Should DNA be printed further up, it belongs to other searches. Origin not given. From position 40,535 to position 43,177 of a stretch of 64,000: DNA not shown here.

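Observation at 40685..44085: Membrane-anchored SbcC-like ATPase (YhaN-like) translationally coupled to an SbcD-like phosphoesterase, next to a LytS/LytTR two-component pair and a TetR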

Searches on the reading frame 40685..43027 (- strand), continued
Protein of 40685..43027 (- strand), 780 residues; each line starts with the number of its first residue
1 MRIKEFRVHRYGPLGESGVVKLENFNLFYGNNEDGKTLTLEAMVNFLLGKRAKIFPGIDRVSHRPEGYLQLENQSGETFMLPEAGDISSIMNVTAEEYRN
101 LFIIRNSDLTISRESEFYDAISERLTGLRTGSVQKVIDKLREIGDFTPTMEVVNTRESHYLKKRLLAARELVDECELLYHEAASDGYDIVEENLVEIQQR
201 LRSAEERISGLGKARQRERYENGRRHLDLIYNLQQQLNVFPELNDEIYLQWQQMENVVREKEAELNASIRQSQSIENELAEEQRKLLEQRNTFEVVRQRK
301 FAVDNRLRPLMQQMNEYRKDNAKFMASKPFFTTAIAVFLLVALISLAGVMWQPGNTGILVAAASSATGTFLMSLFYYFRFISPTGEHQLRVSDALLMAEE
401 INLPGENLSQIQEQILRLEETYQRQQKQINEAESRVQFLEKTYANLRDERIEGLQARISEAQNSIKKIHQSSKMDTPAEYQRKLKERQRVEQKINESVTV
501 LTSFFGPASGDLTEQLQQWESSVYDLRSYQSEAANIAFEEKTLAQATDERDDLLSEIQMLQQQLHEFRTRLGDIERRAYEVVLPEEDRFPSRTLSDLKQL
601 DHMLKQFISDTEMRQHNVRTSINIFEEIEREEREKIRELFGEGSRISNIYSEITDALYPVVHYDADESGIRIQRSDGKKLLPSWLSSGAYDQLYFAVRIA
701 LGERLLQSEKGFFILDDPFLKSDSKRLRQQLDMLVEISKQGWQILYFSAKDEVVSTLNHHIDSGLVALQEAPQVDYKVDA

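Call 53: find_homologous_proteins(query=P0054, max_evalue=0.001)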
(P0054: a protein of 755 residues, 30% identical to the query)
Query P0054 (755 aa): 281 proteins with E <= 0.001 among 8000 candidates; the best 120 are listed.
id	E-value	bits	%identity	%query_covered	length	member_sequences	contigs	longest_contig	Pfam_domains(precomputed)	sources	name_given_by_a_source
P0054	0.0e+0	1638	100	100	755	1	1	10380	PF13514.13,PF13476.13,PF02463.26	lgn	-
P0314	1.5e-282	957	59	100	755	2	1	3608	PF13514.13,PF13175.13,PF13476.13,PF02463.26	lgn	-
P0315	6.9e-279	945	59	100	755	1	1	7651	PF13514.13,PF13175.13,PF13476.13,PF02463.26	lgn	-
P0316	8.0e-272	922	58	100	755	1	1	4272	PF13514.13,PF13175.13,PF13476.13,PF02463.26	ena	-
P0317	1.6e-271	921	58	100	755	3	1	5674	PF13514.13,PF13175.13,PF13476.13,PF02463.26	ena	-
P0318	1.3e-269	915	58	100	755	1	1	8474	PF13514.13,PF13175.13,PF13476.13,PF02463.26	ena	-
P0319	1.6e-264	898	56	100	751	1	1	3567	PF13514.13,PF13175.13,PF13476.13,PF02463.26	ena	-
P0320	3.8e-263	893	56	100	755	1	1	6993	PF13514.13,PF13175.13,PF13476.13,PF02463.26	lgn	-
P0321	5.6e-256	870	55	100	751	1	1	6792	PF13514.13,PF13175.13,PF13476.13,PF02463.26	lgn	-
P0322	1.3e-251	855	54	100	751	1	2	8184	PF13514.13,PF13175.13,PF13476.13,PF02463.26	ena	-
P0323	1.4e-251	855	55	100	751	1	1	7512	PF13514.13,PF13175.13,PF13476.13,PF02463.26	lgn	-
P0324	1.7e-245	835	53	100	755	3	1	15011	PF13514.13,PF13175.13,PF13476.13,PF02463.26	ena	-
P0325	1.7e-245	835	53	100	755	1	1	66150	PF13514.13,PF13476.13,PF02463.26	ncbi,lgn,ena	-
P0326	2.5e-242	824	52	100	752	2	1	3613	PF13514.13,PF13175.13,PF13476.13,PF02463.26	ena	-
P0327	4.8e-242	824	53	100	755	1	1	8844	PF13514.13,PF13476.13,PF02463.26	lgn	-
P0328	3.4e-241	821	52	100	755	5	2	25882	PF13514.13,PF13476.13,PF02463.26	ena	-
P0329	8.1e-238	810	54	100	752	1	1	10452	PF13514.13,PF13175.13,PF13476.13,PF02463.26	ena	-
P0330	2.3e-235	801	50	100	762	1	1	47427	PF13514.13,PF13175.13,PF13476.13,PF02463.26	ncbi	-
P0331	4.0e-233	794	52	100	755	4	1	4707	PF13514.13,PF13175.13,PF13476.13,PF02463.26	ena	-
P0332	1.3e-232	792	52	100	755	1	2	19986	PF13514.13,PF13175.13,PF13476.13,PF02463.26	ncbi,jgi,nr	ncbi:MAG: hypothetical protein E7642_04675 [Ruminococcaceae bacterium]|nr:hypothetical protein [Osci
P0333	1.7e-232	792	52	100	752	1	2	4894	PF13514.13,PF13175.13,PF13476.13,PF02463.26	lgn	-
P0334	1.3e-231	789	51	99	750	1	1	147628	PF13514.13,PF13476.13,PF02463.26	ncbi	-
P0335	1.5e-229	782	52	100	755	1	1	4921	PF13514.13,PF13175.13,PF13476.13,PF02463.26,PF13166.13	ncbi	-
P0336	1.8e-227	775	51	99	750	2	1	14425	PF13514.13,PF13476.13,PF02463.26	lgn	-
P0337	2.9e-226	771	51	100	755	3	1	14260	PF13514.13,PF13175.13,PF13476.13,PF02463.26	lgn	-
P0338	6.8e-226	770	51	100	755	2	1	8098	PF13514.13,PF13175.13,PF13476.13,PF02463.26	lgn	-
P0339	1.4e-225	769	49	100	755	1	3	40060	PF13514.13,PF13175.13,PF13476.13,PF02463.26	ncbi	-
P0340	2.1e-225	769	51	100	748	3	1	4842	PF13514.13,PF13175.13,PF13476.13,PF02463.26,PF13304.13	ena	-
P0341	3.5e-225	768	50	100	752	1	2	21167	PF13514.13,PF13175.13,PF13476.13,PF02463.26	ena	-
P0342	1.6e-224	766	51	100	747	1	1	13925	PF13514.13,PF13175.13,PF13476.13,PF02463.26,PF13304.13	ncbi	-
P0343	5.8e-223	760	49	100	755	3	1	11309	PF13514.13,PF13175.13,PF13476.13,PF02463.26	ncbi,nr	ncbi:MAG: AAA family ATPase [Clostridia bacterium]|nr:AAA family ATPase [Clostridia bacterium]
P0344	6.3e-223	760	50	100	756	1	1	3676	PF13514.13,PF13175.13,PF13476.13,PF02463.26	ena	-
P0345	3.3e-222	758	51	100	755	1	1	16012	PF13514.13,PF13175.13,PF13476.13,PF02463.26,PF13304.13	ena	-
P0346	1.1e-221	756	50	100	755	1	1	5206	PF13514.13,PF13175.13,PF13476.13,PF02463.26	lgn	-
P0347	6.6e-221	754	51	100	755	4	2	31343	PF13514.13,PF13175.13,PF13476.13,PF02463.26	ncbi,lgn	-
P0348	8.1e-221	753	48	100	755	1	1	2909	PF13514.13,PF13476.13,PF02463.26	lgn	-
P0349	3.1e-220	751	49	100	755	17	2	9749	PF13514.13,PF13476.13,PF02463.26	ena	-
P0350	3.5e-220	751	49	100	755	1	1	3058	PF13514.13,PF13476.13,PF02463.26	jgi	jgi:uncharacterized protein YhaN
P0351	8.4e-220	750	48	100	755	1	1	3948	PF13514.13,PF13476.13,PF02463.26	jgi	jgi:uncharacterized protein YhaN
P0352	3.2e-218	745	49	100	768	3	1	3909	PF13514.13,PF13175.13,PF13476.13,PF02463.26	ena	-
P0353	3.8e-217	741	50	100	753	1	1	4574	PF13514.13,PF13476.13,PF02463.26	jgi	-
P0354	3.9e-217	741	49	100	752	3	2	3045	PF13514.13,PF13175.13,PF13476.13,PF02463.26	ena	-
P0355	7.8e-217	740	49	100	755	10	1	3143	PF13514.13,PF13175.13,PF13476.13,PF02463.26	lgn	-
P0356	1.6e-216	739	50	100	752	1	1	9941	PF13514.13,PF13175.13,PF13476.13,PF02463.26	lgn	-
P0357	1.7e-216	739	48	100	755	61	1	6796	PF13514.13,PF13175.13,PF13476.13,PF02463.26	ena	-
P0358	1.0e-215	737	48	100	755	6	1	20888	PF13514.13,PF13476.13,PF02463.26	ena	-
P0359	1.9e-215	736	50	100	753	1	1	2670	PF13514.13,PF13476.13,PF02463.26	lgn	-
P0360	2.3e-215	735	48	100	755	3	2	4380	PF13514.13,PF13175.13,PF13476.13,PF02463.26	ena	-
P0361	2.8e-215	735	48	100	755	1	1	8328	PF13514.13,PF13175.13,PF13476.13,PF02463.26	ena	-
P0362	2.8e-215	735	48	100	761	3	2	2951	PF13514.13,PF13175.13,PF13476.13,PF02463.26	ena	-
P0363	3.9e-215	735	49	100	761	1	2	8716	PF13514.13,PF13175.13,PF13476.13,PF02463.26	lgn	-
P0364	9.5e-215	733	48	100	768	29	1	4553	PF13514.13,PF13175.13,PF13476.13,PF02463.26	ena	-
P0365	4.2e-213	728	48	100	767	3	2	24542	PF13514.13,PF13175.13,PF13476.13,PF02463.26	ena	-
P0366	7.0e-213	727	47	100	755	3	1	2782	PF13514.13,PF13175.13,PF13476.13,PF02463.26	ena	-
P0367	5.3e-212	724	48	100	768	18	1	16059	PF13514.13,PF13175.13,PF13476.13,PF02463.26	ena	-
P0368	1.6e-211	723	48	100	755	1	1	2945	PF13514.13,PF13175.13,PF13476.13,PF02463.26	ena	-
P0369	9.3e-211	720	47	100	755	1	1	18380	PF13514.13,PF13175.13,PF13476.13,PF02463.26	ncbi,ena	-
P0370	4.1e-210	718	48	98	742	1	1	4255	PF13514.13,PF13476.13,PF02463.26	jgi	jgi:energy-coupling factor transporter ATP-binding protein EcfA2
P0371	6.1e-210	717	48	100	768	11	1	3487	PF13514.13,PF13175.13,PF13476.13,PF02463.26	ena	-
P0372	1.2e-209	716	48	100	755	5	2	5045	PF13514.13,PF13175.13,PF13476.13,PF02463.26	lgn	-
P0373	2.6e-209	715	48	100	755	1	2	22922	PF13514.13,PF13175.13,PF13476.13,PF02463.26,PF13304.13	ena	-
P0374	1.5e-208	713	48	100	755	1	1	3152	PF13514.13,PF13175.13,PF13476.13,PF02463.26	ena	-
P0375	2.4e-208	712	48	100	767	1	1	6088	PF13514.13,PF13175.13,PF13476.13,PF02463.26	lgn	-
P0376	6.6e-207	707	46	100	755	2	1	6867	PF13514.13,PF13476.13,PF02463.26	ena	-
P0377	7.6e-207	707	47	100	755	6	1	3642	PF13514.13,PF13175.13,PF13476.13,PF02463.26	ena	-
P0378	2.7e-206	705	48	100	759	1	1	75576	PF13514.13,PF13175.13,PF13476.13,PF02463.26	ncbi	-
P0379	1.3e-205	703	48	100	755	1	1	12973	PF13514.13,PF13175.13,PF13476.13,PF02463.26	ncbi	-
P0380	6.8e-205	701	47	100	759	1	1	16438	PF13514.13,PF13175.13,PF13476.13,PF02463.26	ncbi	-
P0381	1.0e-203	697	46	100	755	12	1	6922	PF13514.13,PF13175.13,PF13476.13,PF02463.26,PF13304.13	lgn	-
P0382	3.9e-202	692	46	99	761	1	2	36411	PF13514.13,PF13175.13,PF13476.13,PF02463.26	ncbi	-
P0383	1.2e-201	690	47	100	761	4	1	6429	PF13514.13,PF13175.13,PF13476.13,PF02463.26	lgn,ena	-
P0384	2.7e-201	689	46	100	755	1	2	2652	PF13514.13,PF13175.13,PF13476.13,PF02463.26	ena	-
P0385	2.0e-200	686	48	100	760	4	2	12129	PF13514.13,PF07544.19,PF13175.13,PF13476.13,PF02463.26,PF13304.13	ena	-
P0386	4.6e-200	685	47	100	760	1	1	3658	PF13514.13,PF13175.13,PF13476.13,PF02463.26,PF13304.13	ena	-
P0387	5.2e-200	685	47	100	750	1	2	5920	PF13514.13,PF13175.13,PF13476.13,PF02463.26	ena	-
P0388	1.3e-199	683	47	100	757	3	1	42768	PF13514.13,PF13175.13,PF13476.13,PF02463.26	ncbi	-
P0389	3.4e-199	682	47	100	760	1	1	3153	PF13514.13,PF13175.13,PF13476.13,PF02463.26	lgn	-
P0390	4.7e-199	681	48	100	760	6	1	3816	PF13514.13,PF13175.13,PF13476.13,PF02463.26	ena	-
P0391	5.8e-199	681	47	100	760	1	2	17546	PF13514.13,PF13175.13,PF13476.13,PF02463.26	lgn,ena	-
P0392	9.4e-199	680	47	100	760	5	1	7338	PF13514.13,PF13175.13,PF13476.13,PF02463.26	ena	-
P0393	1.4e-197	677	48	100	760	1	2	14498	PF13514.13,PF13175.13,PF13476.13,PF02463.26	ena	-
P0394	1.9e-197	676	48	100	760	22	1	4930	PF13514.13,PF13476.13,PF02463.26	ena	-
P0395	1.5e-196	673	46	100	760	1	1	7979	PF13514.13,PF13175.13,PF13476.13,PF02463.26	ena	-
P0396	3.4e-196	672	46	100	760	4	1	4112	PF13514.13,PF13175.13,PF13476.13,PF02463.26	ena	-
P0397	4.7e-196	672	46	100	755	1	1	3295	PF13514.13,PF13175.13,PF13476.13,PF02463.26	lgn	-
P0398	2.0e-195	669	46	100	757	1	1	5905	PF13514.13,PF13175.13,PF13476.13,PF02463.26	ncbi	-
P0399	2.8e-195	669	46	100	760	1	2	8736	PF13514.13,PF13175.13,PF13476.13,PF02463.26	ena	-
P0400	3.4e-195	669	47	100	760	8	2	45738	PF13514.13,PF13476.13,PF02463.26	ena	-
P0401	5.5e-195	668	47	100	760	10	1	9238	PF13514.13,PF13175.13,PF13476.13,PF02463.26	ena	-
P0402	9.6e-195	667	44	100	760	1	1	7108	PF13514.13,PF13175.13,PF13476.13,PF02463.26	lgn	-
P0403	1.0e-194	667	46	100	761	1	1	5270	PF13514.13,PF13175.13,PF13476.13,PF02463.26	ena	-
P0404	2.3e-194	666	45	100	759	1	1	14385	PF13514.13,PF13175.13,PF13476.13,PF02463.26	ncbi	-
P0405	2.6e-194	666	47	100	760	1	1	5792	PF13514.13,PF13175.13,PF13476.13,PF02463.26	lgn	-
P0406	4.4e-194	665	47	100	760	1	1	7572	PF13514.13,PF13175.13,PF13476.13,PF02463.26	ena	-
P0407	1.5e-193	663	45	100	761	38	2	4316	PF13514.13,PF13175.13,PF13476.13,PF02463.26,PF13304.13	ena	-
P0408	1.7e-193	663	47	100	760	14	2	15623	PF13514.13,PF13175.13,PF13476.13,PF02463.26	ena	-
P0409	2.3e-192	659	46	100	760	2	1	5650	PF13514.13,PF13175.13,PF13476.13,PF02463.26,PF13304.13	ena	-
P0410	4.9e-192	658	45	100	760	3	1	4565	PF13514.13,PF13175.13,PF13476.13,PF02463.26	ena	-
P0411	4.9e-192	658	45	100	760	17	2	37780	PF13514.13,PF13175.13,PF13476.13,PF02463.26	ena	-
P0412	6.6e-192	658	46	100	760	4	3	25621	PF13514.13,PF13175.13,PF13476.13,PF02463.26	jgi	-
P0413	7.2e-192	658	43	100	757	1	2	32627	PF13514.13,PF13175.13,PF13476.13,PF02463.26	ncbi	-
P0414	8.2e-192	658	46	100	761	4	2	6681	PF13514.13,PF13175.13,PF13476.13,PF02463.26,PF13304.13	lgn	-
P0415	8.7e-192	657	46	100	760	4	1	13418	PF13514.13,PF13175.13,PF13476.13,PF02463.26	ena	-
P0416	9.2e-192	657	45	100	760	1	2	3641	PF13514.13,PF13175.13,PF13476.13,PF02463.26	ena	-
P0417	9.9e-192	657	46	100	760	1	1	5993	PF13514.13,PF13175.13,PF13476.13,PF02463.26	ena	-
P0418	1.3e-191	657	46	100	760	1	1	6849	PF13514.13,PF13175.13,PF13476.13,PF02463.26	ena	-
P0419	6.2e-191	655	47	100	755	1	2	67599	PF13514.13,PF13175.13,PF13476.13,PF02463.26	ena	-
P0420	6.6e-191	655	46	100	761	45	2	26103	PF13514.13,PF13175.13,PF13476.13,PF02463.26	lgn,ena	-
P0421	2.3e-189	649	46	100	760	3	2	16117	PF13514.13,PF13175.13,PF13476.13,PF02463.26,PF13304.13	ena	-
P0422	6.7e-189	648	44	100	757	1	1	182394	PF13514.13,PF13175.13,PF13476.13,PF02463.26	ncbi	-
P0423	8.7e-189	647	45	100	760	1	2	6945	PF13514.13,PF13175.13,PF13476.13,PF02463.26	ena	-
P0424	2.2e-188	646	45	100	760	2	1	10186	PF13514.13,PF13175.13,PF13476.13,PF02463.26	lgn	-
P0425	3.5e-188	646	45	100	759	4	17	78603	PF13514.13,PF13175.13,PF13476.13,PF02463.26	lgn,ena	-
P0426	5.4e-188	645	45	100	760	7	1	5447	PF13514.13,PF13476.13,PF02463.26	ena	-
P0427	2.0e-187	643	44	100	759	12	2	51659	PF13514.13,PF13175.13,PF13476.13,PF02463.26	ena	-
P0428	4.8e-187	642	44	100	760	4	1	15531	PF13514.13,PF13175.13,PF13476.13,PF02463.26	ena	-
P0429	3.5e-183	629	43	100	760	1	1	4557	PF13514.13,PF13175.13,PF13476.13,PF02463.26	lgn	-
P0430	4.5e-183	629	43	100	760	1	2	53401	PF13514.13,PF13175.13,PF13476.13,PF02463.26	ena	-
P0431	2.0e-182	626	44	99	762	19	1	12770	PF13514.13,PF13175.13,PF13476.13,PF02463.26,PF13304.13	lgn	-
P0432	1.4e-180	620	43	100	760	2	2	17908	PF13514.13,PF13175.13,PF13476.13,PF02463.26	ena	-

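Call 55: find_encoding_contigs(protein=P0422, flank=6000, max_places=1)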
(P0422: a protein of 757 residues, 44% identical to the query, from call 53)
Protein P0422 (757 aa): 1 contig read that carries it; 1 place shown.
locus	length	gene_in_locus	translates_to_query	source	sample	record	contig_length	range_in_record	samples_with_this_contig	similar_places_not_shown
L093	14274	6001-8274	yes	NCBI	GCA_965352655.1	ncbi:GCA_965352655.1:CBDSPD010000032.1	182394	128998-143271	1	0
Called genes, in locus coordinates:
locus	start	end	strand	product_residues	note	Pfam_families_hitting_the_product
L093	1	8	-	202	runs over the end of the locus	-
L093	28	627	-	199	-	-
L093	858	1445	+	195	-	PF12671:Amidase_6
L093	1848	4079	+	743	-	PF02901:PFL-like, PF01228:Gly_radical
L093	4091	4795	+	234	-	PF13353:Fer4_12, PF04055:Radical_SAM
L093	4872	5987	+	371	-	PF00149:Metallophos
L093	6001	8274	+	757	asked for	PF02463:SMC_N (faint), PF13175:AAA_15 (weak), PF13476:AAA_23, PF13514:AAA_27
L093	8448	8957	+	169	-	PF02559:CarD_TRCF_RID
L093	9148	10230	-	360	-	PF01636:APH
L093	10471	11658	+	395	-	PF13433:Peripla_BP_5, PF13458:Peripla_BP_6, PF01094:ANF_receptor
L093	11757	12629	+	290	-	PF02653:BPD_transp_2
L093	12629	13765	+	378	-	PF02653:BPD_transp_2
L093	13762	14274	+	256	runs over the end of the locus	PF00005:ABC_tran, PF13304:AAA_21 (weak), PF12399:BCA_ABC_TP_C (weak)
